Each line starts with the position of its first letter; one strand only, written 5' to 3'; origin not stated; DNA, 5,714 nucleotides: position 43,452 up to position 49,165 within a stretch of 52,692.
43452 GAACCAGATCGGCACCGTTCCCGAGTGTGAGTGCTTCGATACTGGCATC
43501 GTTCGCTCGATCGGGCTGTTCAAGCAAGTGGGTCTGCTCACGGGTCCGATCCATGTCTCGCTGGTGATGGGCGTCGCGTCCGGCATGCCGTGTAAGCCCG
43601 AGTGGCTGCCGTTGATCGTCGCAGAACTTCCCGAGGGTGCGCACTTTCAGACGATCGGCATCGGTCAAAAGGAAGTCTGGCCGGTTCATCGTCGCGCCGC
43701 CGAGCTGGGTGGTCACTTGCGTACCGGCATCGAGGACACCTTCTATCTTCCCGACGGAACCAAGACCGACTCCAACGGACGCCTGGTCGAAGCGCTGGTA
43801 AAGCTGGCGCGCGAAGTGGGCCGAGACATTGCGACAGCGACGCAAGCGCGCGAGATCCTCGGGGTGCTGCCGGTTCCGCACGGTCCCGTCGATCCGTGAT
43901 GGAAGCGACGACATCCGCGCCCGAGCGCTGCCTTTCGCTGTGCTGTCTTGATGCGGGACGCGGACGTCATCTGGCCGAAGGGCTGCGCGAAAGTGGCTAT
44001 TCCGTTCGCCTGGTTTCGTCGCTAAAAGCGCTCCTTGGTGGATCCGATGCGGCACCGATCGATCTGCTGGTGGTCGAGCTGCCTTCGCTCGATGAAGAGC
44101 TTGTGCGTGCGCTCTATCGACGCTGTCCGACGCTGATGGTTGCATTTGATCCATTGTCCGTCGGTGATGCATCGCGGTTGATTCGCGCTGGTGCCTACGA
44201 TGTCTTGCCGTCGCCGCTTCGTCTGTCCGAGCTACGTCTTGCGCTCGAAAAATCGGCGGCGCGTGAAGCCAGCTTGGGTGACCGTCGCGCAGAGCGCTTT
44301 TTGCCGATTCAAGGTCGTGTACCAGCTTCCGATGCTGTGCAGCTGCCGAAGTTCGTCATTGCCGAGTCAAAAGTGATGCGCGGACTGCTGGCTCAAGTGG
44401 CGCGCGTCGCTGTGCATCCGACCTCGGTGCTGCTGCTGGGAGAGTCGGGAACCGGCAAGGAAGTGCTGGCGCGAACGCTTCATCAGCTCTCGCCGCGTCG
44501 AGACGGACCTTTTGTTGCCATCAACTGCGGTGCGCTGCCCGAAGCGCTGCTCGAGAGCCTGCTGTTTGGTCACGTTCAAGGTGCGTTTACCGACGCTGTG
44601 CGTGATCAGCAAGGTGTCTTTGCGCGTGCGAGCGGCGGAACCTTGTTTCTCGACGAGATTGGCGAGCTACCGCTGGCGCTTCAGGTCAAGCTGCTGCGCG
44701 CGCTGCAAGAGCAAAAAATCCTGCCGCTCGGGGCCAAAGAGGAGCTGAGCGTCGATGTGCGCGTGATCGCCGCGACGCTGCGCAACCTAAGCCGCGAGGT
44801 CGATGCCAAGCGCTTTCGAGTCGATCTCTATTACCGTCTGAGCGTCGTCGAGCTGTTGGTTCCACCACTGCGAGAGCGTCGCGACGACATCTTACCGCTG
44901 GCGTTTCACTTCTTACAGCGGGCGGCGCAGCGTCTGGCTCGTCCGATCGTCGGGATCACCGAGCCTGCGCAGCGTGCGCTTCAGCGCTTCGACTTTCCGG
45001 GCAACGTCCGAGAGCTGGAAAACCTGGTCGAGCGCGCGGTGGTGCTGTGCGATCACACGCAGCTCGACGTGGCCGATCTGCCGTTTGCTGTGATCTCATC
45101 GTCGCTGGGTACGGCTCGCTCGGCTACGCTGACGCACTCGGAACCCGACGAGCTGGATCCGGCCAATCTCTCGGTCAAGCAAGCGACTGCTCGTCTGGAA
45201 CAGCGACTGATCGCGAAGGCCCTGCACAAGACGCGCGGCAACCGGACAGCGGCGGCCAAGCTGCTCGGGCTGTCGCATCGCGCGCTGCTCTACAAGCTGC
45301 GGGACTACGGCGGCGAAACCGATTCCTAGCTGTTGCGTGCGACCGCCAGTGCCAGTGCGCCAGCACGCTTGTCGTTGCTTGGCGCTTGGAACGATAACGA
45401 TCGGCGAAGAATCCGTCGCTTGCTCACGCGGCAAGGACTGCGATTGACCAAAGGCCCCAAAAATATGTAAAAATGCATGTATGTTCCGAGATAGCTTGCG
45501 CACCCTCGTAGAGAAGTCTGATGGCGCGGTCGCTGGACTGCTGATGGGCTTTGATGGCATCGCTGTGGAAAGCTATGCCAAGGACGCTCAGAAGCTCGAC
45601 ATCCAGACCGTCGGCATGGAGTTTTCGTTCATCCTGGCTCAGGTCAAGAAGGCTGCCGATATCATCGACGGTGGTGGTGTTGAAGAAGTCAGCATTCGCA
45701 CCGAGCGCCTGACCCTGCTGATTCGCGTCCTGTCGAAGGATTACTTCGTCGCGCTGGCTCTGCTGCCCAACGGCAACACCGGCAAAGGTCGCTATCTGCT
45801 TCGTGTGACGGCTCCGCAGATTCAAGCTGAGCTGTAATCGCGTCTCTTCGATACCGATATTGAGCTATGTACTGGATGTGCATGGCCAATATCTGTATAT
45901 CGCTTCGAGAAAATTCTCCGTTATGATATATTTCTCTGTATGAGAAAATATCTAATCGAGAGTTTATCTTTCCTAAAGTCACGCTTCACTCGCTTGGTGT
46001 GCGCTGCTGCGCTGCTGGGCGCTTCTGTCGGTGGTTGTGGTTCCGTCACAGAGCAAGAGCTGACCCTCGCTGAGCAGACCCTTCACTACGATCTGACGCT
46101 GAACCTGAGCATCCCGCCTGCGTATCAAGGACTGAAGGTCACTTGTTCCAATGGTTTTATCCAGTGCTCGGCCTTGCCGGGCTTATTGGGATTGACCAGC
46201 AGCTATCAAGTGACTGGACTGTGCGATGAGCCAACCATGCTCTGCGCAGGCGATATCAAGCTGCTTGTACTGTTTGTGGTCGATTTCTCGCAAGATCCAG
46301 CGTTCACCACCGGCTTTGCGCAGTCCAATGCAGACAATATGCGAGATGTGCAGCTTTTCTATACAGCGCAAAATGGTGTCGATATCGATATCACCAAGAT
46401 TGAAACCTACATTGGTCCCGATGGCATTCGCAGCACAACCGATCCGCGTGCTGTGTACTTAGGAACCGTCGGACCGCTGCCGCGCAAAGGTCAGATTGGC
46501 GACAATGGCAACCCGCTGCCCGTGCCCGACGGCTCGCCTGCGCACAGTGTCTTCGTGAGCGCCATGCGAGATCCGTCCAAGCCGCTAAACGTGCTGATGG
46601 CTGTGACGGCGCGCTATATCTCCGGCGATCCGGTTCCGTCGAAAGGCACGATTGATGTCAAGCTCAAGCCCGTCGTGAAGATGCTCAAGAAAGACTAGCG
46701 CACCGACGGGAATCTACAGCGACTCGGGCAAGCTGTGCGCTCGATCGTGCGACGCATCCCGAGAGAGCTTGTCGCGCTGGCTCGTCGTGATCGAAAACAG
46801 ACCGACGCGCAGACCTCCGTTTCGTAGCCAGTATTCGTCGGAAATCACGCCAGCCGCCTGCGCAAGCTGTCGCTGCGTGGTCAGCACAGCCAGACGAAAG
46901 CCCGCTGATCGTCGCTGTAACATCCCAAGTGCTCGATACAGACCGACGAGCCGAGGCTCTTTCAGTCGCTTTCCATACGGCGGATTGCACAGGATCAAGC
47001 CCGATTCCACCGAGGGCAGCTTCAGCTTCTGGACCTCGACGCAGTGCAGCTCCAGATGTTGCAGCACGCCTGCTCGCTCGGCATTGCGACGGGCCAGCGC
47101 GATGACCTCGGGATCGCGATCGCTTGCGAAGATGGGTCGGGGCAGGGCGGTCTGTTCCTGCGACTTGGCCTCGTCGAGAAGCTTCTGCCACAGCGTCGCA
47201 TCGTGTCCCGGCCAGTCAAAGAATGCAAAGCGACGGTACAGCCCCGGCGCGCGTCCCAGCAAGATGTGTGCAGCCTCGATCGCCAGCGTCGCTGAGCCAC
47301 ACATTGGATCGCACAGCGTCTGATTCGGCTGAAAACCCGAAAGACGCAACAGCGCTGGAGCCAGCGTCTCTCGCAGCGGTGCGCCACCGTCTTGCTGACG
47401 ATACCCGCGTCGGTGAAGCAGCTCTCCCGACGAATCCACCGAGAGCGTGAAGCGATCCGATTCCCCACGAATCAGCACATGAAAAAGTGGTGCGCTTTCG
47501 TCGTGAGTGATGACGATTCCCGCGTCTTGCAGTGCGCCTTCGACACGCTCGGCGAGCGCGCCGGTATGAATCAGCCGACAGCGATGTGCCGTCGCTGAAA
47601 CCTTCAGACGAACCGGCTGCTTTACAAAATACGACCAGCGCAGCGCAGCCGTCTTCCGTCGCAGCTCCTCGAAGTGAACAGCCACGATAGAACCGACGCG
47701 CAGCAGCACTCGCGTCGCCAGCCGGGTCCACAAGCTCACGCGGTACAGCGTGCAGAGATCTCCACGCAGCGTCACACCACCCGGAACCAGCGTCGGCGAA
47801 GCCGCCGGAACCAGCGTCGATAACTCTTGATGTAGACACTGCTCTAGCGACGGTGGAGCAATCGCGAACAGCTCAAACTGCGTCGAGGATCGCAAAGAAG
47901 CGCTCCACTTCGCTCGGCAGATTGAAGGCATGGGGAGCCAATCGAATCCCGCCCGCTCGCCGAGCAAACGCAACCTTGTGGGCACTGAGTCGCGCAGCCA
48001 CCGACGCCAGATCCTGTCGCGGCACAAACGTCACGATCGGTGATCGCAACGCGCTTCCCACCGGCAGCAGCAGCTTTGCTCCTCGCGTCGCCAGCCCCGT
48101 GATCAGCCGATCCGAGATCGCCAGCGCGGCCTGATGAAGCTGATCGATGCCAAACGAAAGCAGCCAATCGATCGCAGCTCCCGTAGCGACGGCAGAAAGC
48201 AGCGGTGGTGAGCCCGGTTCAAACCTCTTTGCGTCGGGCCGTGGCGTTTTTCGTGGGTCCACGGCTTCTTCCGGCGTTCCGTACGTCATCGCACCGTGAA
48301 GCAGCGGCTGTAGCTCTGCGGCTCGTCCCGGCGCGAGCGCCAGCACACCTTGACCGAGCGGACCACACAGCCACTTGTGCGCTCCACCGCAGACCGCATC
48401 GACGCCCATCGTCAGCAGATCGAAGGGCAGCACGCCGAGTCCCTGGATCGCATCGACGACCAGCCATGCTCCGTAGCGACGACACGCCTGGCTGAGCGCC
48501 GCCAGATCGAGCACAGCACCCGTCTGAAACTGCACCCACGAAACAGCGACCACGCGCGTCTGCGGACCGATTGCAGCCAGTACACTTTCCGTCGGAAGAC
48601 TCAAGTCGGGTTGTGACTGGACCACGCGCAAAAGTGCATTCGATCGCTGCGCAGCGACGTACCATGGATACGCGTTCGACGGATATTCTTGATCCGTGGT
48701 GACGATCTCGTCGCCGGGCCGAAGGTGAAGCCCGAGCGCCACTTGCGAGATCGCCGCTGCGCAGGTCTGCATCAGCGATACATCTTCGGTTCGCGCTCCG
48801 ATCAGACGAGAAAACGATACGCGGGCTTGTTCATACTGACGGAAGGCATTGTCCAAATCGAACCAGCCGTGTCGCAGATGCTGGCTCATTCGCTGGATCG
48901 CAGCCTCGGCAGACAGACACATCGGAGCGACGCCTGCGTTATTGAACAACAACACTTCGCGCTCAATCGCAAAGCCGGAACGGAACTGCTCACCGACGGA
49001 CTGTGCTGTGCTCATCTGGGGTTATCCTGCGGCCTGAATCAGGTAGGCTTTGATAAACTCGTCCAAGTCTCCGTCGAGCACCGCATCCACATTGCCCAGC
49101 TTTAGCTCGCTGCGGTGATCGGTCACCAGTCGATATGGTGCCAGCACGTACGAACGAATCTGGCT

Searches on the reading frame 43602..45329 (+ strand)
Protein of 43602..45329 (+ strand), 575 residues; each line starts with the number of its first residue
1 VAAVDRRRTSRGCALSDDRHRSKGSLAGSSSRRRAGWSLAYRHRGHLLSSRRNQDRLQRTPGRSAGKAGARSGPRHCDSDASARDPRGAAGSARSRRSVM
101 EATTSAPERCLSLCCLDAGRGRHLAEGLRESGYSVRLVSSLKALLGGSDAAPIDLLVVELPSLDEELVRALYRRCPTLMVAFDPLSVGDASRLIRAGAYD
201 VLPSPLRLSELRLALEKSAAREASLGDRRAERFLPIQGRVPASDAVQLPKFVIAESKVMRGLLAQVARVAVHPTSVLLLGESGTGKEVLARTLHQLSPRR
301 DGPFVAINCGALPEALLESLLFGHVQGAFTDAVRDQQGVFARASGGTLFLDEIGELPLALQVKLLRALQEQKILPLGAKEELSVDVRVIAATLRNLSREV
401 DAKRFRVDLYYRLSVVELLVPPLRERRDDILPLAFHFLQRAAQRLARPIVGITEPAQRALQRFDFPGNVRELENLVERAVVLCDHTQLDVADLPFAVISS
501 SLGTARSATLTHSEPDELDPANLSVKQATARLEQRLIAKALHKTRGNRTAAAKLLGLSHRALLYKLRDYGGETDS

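Call 72: search_protein_families(library=pfam, proteins=[window:43602-45329:+], max_evalue=0.00001)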
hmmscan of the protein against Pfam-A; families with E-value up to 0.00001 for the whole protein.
window:43602-45329:+ (575 aa): 5 families
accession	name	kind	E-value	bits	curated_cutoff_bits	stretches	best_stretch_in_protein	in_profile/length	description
PF00158.32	Sigma54_activat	-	2.8e-66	222.8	20.2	1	253-418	2-167/168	Sigma-54 interaction domain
PF25601.1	AAA_lid_14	-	5.7e-25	87.4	27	1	424-504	1-81/87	AAA+ ATPase lid domain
PF14532.12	Sigma54_activ_2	-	7.1e-22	78.6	25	1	254-423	2-138/138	Sigma-54 interaction domain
PF02954.25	HTH_8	-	5.3e-11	42.5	22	1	531-569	4-42/42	Bacterial regulatory protein, Fis family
PF07728.20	AAA_5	-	1.4e-09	38.6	22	1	276-395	2-124/139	AAA domain (dynein-related subfamily)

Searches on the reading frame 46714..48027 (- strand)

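Call 72: search_protein_families(library=pfam, proteins=[window:46714-48027:-], max_evalue=0.00001)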
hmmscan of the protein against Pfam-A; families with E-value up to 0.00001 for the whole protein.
window:46714-48027:- (437 aa): 2 families
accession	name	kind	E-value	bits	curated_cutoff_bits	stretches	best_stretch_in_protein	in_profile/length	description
PF01170.24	UPF0020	-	3.3e-43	148.1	22.3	1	207-391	1-175/197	RMKL-like, methyltransferase domain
PF22020.1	RlmL_1st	-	7.2e-11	42.3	27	1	52-108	1-55/55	RlmL ferredoxin-like domain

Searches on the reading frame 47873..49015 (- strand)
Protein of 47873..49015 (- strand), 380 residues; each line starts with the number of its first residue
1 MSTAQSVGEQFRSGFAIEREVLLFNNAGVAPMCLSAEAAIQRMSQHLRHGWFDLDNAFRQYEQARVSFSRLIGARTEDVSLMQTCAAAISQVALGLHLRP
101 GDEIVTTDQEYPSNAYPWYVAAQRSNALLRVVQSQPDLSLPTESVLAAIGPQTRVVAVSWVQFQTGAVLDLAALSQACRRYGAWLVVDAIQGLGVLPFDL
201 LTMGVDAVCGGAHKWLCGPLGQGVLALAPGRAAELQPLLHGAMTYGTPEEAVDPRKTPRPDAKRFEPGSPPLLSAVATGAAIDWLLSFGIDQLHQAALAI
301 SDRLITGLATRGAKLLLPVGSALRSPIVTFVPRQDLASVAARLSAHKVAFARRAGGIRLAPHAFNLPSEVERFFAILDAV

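Call 72: search_protein_families(library=pfam, proteins=[window:47873-49015:-], max_evalue=0.00001)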
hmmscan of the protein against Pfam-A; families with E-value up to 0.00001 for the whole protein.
window:47873-49015:- (380 aa): 3 families
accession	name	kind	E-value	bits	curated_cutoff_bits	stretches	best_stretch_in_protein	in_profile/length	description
PF00266.25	Aminotran_5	-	1e-45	156.8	21.5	1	56-348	40-333/371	Aminotransferase class-V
PF01041.23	DegT_DnrJ_EryC1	-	8.3e-08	32.3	19.8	1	37-194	5-151/360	DegT/DnrJ/EryC1/StrS aminotransferase family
PF01053.26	Cys_Met_Meta_PP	-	2.9e-07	29.8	27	1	77-218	68-202/381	Cys/Met metabolism PLP-dependent enzyme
